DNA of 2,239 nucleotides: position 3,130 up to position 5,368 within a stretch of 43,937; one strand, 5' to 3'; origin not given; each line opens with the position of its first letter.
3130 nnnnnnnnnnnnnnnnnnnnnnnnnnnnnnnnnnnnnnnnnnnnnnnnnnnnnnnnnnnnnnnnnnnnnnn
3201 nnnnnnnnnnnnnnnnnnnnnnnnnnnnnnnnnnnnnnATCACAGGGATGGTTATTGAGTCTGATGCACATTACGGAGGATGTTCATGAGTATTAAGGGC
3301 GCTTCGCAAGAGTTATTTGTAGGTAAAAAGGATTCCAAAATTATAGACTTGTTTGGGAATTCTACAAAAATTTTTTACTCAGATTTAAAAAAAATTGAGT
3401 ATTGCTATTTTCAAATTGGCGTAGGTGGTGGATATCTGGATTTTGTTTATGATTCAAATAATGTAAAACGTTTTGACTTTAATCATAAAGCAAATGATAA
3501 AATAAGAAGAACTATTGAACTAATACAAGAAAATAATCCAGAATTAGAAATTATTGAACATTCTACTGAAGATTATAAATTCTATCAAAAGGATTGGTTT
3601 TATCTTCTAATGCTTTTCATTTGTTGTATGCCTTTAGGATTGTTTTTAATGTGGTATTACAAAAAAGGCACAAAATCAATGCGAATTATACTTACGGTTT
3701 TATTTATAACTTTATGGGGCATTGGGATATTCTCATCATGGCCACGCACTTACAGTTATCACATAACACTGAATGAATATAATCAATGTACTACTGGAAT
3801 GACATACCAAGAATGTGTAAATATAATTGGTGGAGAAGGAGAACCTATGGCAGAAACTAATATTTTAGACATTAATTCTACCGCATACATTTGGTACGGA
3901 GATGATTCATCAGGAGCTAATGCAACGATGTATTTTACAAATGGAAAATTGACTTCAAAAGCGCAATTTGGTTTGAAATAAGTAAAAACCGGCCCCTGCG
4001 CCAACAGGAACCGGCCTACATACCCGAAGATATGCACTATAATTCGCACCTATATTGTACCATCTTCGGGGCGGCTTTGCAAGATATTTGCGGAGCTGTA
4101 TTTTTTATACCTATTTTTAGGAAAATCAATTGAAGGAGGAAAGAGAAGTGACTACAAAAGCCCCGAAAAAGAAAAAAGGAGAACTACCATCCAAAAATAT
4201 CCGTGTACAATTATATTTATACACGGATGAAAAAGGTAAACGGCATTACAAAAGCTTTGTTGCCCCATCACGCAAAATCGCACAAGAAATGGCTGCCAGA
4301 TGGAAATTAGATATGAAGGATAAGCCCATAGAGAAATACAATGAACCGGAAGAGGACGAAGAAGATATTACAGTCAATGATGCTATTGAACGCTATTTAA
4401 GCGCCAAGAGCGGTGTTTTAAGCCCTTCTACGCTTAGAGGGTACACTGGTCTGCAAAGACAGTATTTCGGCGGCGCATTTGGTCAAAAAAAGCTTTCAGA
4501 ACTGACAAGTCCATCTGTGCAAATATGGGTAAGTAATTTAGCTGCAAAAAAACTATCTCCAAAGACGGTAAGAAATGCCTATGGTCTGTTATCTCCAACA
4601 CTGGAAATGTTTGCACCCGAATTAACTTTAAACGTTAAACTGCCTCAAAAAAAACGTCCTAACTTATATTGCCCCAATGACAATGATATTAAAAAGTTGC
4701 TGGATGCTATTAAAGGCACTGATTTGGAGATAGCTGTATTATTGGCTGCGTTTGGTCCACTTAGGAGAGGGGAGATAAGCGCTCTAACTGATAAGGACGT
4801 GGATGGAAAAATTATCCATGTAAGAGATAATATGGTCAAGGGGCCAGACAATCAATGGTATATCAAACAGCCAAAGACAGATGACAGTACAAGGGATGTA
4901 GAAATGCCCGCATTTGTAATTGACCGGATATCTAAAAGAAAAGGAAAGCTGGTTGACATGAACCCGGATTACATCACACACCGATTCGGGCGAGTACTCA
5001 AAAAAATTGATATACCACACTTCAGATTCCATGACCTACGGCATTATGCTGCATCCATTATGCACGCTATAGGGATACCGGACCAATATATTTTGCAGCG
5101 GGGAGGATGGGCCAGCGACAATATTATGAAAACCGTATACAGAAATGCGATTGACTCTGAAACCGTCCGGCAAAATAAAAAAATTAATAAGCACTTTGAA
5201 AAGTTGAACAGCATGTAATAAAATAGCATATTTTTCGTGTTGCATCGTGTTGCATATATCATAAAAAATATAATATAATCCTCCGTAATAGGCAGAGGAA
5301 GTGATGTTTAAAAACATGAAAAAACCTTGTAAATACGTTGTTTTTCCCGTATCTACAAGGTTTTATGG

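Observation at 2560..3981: AT-rich two-gene membrane-protein cargo between ImmA and integrase, a candidate superinfection-exclusion or abortive-infection module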

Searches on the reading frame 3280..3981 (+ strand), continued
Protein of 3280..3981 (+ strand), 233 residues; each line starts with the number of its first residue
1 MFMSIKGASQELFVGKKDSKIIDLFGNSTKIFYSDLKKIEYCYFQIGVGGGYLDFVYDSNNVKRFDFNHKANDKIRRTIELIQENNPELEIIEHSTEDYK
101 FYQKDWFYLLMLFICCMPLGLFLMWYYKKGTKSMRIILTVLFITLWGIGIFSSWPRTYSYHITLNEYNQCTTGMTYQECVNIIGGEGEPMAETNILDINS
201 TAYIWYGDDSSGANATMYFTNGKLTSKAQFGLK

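Call 76: fold_search(model_id=the predicted structure, library=viral)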
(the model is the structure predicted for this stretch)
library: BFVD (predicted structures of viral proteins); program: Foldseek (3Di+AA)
matches with E <= 10: 1290; with E <= 0.001: 3
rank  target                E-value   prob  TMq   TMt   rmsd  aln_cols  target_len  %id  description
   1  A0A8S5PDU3            4.8e-08  1.00  0.31  0.35  18.4       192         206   22  Protein binding protein [Myoviridae sp. ctvns3]
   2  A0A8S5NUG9            1.7e-06  1.00  0.29  0.21   2.7        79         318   30  SHV-1-lactamase [Siphoviridae sp. ctQLz13]
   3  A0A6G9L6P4            1.0e-04  1.00  0.29  0.48   7.6        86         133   22  Beta-lactamase inhibitor (BLIP) [Bacillus phage vB_BcM_Sam46]
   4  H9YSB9                1.6e-03  1.00  0.24  0.50   8.3       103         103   14  (no name in the UniProt tables at hand)
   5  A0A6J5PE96            2.0e-03  1.00  0.27  0.35   4.6        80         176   26  Uncharacterized protein [uncultured Caudovirales phage]
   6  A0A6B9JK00            5.2e-03  1.00  0.31  0.67   3.2        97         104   13  (no name in the UniProt tables at hand)
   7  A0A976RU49            5.2e-03  1.00  0.27  0.58   3.7        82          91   15  (no name in the UniProt tables at hand)
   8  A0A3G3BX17            8.9e-03  1.00  0.24  0.58   4.2        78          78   15  Uncharacterized protein [Bacillus phage vB_BpsS-36]
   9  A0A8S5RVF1            1.1e-02  0.28  0.18  0.13  24.0       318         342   11  Uncharacterized protein [Siphoviridae sp. ctHip2]
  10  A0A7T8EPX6            1.7e-02  0.99  0.25  0.44   5.4       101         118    9  Uncharacterized protein [Erwinia phage pEa_SNUABM_5]
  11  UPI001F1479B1         1.9e-02  0.99  0.23  0.30   5.3        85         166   10  (no name look-up for this kind of identifier)
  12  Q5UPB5                2.0e-02  0.92  0.16  0.08  10.4        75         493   11  Putative BTB/POZ domain-containing protein L35 [Acanthamoeba polyphaga mimivirus]
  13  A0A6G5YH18            2.1e-02  0.99  0.24  0.57   4.1        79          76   13  (no name in the UniProt tables at hand)
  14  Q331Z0                2.4e-02  0.97  0.23  0.28   5.1       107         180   17  (no name in the UniProt tables at hand)
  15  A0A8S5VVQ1            2.4e-02  0.96  0.28  0.14  10.9       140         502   11  (no name in the UniProt tables at hand)
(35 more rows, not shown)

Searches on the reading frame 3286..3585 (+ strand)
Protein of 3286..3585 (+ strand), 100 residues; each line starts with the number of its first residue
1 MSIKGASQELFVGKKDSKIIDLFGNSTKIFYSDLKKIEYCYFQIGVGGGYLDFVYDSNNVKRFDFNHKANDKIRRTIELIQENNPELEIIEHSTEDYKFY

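Call 33: search_protein_families(library=pfam, alignment_id=A3, max_evalue=10)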
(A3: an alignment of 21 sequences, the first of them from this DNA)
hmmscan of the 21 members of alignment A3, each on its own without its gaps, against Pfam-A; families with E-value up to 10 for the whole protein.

A. member 1, seq(100 aa): 0 families

B. families by the number of members that match (of 21 scanned): 20 families
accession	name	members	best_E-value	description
PF20794.3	bPH_7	2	0.021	Bacterial PH domain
PF06115.17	DUF956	1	0.001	Domain of unknown function (DUF956)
PF25356.1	PH_trem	1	0.0052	Trematode PH-like domain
PF14472.11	DUF4429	1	0.0062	Domain of unknown function (DUF4429)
PF21037.2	CCDC138_cc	1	0.012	Coiled-coil-domain-containing protein 138, coiled-coil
PF08460.16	SH3_5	1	0.036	Bacterial SH3 domain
PF02174.23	IRS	1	0.043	PTB domain (IRS-1 type)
PF10702.14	DUF2507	1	0.045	Protein of unknown function (DUF2507)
PF02876.24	Stap_Strp_tox_C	1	0.046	Staphylococcal/Streptococcal toxin, beta-grasp domain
PF18142.6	SLATT_fungal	1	0.049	SMODS and SLOG-associating 2TM effector domain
PF08759.17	GT-D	1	0.051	Glycosyltransferase GT-D fold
PF22453.1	TubZ-like_C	1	0.058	Tubulin/FtsZ-like protein TubZ-like, C-terminal domain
PF17992.7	Agarase_CBM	1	0.078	Agarase CBM like domain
PF23831.1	DUF7201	1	0.089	Coiled-coil region of unknown function (DUF7201)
PF17476.7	Binary_toxB_3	1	0.1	Clostridial binary toxin B/anthrax toxin PA domain 3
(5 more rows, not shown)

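Call 71: search_solved_structures(query=A3, max_evalue=1)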
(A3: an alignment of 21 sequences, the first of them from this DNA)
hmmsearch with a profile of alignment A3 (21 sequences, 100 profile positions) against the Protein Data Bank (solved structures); distinct sequences matched with E-value up to 1: 15.
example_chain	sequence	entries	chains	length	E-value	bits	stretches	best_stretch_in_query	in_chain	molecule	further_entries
9qce_E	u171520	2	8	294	0.048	17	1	23-94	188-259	Hemagglutinin component HA33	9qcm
4ouj_A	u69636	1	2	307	0.049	16.9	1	23-94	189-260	Hemagglutinin component HA33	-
3win_A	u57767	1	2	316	0.052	16.9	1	23-94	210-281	HA1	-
5aj4_Ac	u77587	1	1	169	0.065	16.5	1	40-96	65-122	MITORIBOSOMAL PROTEIN MS25, MRPS25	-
5aj3_c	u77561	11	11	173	0.068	16.5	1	40-96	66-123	MITORIBOSOMAL PROTEIN MS25, MRPS25 | Mitochondrial ribosomal protein S25 | Interferon alpha-inducible protein 6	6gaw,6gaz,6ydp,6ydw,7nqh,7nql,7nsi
6nu2_AT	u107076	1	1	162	0.07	16.5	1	40-94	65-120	28S ribosomal protein S25, mitochondrial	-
9ojm_T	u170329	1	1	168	0.076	16.3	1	40-94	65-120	Small ribosomal subunit protein mS25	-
8rri_AT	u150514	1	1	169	0.077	16.3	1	40-94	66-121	Small ribosomal subunit protein mS25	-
3j9m_AT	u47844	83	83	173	0.082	16.2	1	40-94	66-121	mS25 | 28S ribosomal protein S25, mitochondrial | Small ribosomal subunit protein mS25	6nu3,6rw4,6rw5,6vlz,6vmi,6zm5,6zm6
4crm_X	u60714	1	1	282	0.15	15.4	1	24-69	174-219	EUKARYOTIC PEPTIDE CHAIN RELEASE FACTOR SUBUNIT 1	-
7pnt_T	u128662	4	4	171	0.22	14.9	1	40-91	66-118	28S ribosomal protein S25, mitochondrial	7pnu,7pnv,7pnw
4crn_X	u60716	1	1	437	0.25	14.6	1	24-69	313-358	ERF1 IN RIBOSOME-BOUND ERF1-ERF3-GDPNP COMPLEX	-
4hff_B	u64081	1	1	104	0.29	14.5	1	24-77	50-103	Putative periplasmic protein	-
4j30_B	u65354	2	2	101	0.29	14.5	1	24-77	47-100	Putative periplasmic protein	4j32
3jd5_c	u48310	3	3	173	0.4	14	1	40-92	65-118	28S ribosomal protein S25, mitochondrial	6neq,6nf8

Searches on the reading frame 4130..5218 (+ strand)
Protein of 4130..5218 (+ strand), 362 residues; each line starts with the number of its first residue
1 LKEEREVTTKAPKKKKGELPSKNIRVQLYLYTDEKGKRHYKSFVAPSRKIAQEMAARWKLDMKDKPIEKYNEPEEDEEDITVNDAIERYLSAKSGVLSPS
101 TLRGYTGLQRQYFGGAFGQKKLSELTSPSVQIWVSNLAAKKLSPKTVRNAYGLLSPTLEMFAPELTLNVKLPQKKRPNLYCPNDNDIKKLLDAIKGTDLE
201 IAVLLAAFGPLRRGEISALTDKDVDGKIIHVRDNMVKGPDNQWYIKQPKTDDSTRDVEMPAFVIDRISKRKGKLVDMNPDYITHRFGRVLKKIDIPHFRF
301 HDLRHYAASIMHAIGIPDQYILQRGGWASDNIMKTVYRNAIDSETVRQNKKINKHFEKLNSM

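Call 3: search_protein_families(library=pfam, proteins=[window:4130-5218:+], max_evalue=0.1)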
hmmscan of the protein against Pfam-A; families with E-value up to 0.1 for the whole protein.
window:4130-5218:+ (362 aa): 4 families
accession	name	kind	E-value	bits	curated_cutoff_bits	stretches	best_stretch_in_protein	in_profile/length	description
PF00589.27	Phage_integrase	-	7.4e-10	39.3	27.1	1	186-340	7-168/172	Phage integrase family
PF14659.12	Phage_int_SAM_3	-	0.00018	22.1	22.6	1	81-137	1-57/58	Phage integrase, N-terminal SAM-like domain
PF13495.12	Phage_int_SAM_4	-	0.009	16.8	27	1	97-155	14-72/85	Phage integrase, N-terminal SAM-like domain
PF22010.2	OrtA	-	0.053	14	27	0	269-293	60-83/94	AKP thiolase subunit OrtA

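Call 4: search_protein_families(library=phrogs, proteins=[window:4130-5218:+], max_evalue=0.1)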
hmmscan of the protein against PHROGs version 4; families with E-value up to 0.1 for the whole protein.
window:4130-5218:+ (362 aa): 6 families
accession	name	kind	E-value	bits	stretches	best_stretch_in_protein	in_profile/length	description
phrog_1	-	integration and excision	2.2e-51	176.9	1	13-358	104-453/611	integrase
phrog_216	-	integration and excision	1.2e-14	55.1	1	183-354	57-238/301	integrase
phrog_25190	-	integration and excision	1.2e-05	26.6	1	264-340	13-89/109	integrase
phrog_35951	-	unknown function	0.00043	21.7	1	289-334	12-57/97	-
phrog_29857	-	unknown function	0.021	16.1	1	301-345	19-62/73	-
phrog_17497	-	unknown function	0.027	15.5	1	275-318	35-78/133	-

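Call 65: find_related_loci(query=window:4148-5215:+, collection=viral_contigs, flank=4500)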
Query window:4148-5215:+ (356 aa) in viral_contigs; peptide patterns used: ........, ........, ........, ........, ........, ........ (x = any residue, [..] = any of these).
45 stretches matched a pattern; 43 encode a relative of the query (tblastn E <= 1e-3); 38 distinct loci.
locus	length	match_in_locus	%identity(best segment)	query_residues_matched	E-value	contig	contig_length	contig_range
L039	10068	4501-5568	99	1-356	0e+0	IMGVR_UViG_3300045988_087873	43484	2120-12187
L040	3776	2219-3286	99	1-356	0e+0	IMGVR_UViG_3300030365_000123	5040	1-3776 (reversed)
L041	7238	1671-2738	99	1-356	0e+0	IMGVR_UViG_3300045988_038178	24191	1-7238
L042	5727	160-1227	99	1-356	0e+0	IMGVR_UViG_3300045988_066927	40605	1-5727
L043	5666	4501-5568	99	1-356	0e+0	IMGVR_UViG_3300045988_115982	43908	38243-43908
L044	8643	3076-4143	98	1-356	0e+0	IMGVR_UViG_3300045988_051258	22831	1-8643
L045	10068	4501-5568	98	1-356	0e+0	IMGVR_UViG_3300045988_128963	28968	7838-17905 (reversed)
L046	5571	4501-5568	98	1-356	0e+0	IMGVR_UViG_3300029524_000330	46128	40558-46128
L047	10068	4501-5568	98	1-356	0e+0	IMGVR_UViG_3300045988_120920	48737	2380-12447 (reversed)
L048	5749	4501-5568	98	1-356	0e+0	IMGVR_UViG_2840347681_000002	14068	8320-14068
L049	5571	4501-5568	98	1-356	0e+0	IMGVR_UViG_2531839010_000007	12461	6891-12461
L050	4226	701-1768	98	1-356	0e+0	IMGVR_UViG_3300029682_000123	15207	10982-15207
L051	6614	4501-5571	97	1-356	0e+0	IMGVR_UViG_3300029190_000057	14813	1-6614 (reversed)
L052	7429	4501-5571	97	1-356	0e+0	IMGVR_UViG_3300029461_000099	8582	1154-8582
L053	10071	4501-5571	96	1-356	0e+0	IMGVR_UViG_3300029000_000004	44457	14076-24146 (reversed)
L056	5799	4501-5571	89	1-356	0e+0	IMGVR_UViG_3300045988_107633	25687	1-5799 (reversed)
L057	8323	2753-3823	89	1-356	0e+0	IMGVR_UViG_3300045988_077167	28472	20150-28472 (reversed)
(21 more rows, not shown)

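Call 86: search_protein_families(library=pfam, proteins=[L043:2374-3462:+, L051:2344-3369:+, L043:3512-3874:+, L051:3655-4002:+, L040:1151-2050:+, L057:1991-2584:+], max_evalue=0.05)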
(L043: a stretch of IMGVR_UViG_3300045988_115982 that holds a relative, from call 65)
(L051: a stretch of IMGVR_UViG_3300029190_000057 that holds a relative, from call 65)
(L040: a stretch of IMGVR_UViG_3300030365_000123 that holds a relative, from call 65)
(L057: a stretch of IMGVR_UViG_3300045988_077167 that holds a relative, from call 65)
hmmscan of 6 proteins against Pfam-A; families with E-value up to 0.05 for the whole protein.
L043:2374-3462:+ (363 aa): 1 family
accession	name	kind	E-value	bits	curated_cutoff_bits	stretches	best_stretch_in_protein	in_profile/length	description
PF13424.12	TPR_12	-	0.027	15.1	30.1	1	108-172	10-77/77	Tetratricopeptide repeat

L051:2344-3369:+ (342 aa): 0 families

L043:3512-3874:+ (121 aa): 1 family
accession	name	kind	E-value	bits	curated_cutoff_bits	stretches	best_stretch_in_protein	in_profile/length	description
PF05154.21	TM2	-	0.0016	19.1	27.9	1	75-103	22-51/51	TM2 domain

L051:3655-4002:+ (116 aa): 1 family
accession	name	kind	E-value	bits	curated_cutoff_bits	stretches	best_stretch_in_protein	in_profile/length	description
PF09858.14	DUF2085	-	1.1e-29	103.1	25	1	21-104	1-88/90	Predicted membrane protein (DUF2085)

L040:1151-2050:+ (300 aa): 1 family
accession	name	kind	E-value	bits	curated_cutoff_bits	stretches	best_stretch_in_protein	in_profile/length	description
PF09851.14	SHOCT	-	2.1e-07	30.9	27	1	273-298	3-28/28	Short C-terminal domain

L057:1991-2584:+ (198 aa): 7 families
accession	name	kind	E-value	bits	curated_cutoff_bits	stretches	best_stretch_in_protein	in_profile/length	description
PF08271.17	Zn_Ribbon_TF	-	0.0012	18.8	29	0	110-123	2-14/43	TFIIB zinc-binding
PF23451.1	Zn_ribbon_PaaD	-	0.0026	17.8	27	0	100-123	6-29/53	PaaD zinc beta ribbon domain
PF10058.14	Zn_ribbon_10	-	0.012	15.8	24.2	0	103-118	17-32/54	ER junction formation factor lunapark, zinc ribbon finger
PF03811.18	Zn_ribbon_InsA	-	0.016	15.4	26.1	0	177-191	20-34/35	InsA N-terminal domain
PF15777.11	Anti-TRAP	-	0.028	14.9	32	0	100-119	22-41/59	Tryptophan RNA-binding attenuator protein inhibitory protein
PF01096.23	Zn_ribbon_TFIIS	-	0.029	14.6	21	0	110-119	2-11/39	Transcription factor S-II (TFIIS)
PF23783.1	Zn_ribbon_TiaS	-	0.032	14.4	27.3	0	106-118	17-29/41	TiaS C-terminal zinc ribbon domain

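Call 102: search_protein_families(library=pfam, proteins=[L046:3810-4334:+, L056:3660-4010:+, L044:1987-2214:+], max_evalue=0.05)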
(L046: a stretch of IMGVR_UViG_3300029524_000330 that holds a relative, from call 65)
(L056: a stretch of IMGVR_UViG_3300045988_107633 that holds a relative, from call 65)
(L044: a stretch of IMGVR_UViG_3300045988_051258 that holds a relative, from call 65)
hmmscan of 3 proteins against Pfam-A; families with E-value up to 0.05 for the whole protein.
L046:3810-4334:+ (175 aa): 4 families
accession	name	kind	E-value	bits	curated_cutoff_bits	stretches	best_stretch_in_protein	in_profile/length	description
PF11457.13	DUF3021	-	2.1e-05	25.1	24.7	1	97-165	64-130/130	Protein of unknown function (DUF3021)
PF09991.14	DUF2232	-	0.0018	17.9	27.8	1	102-171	56-125/290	Predicted membrane protein (DUF2232)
PF10754.15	DUF2569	-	0.025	15.5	26.5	1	93-162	43-112/143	Protein of unknown function (DUF2569)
PF05241.17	EBP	-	0.029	15.1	25.7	1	94-162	13-84/113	EXPERA (EXPanded EBP superfamily)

L056:3660-4010:+ (117 aa): 0 families

L044:1987-2214:+ (76 aa): 0 families
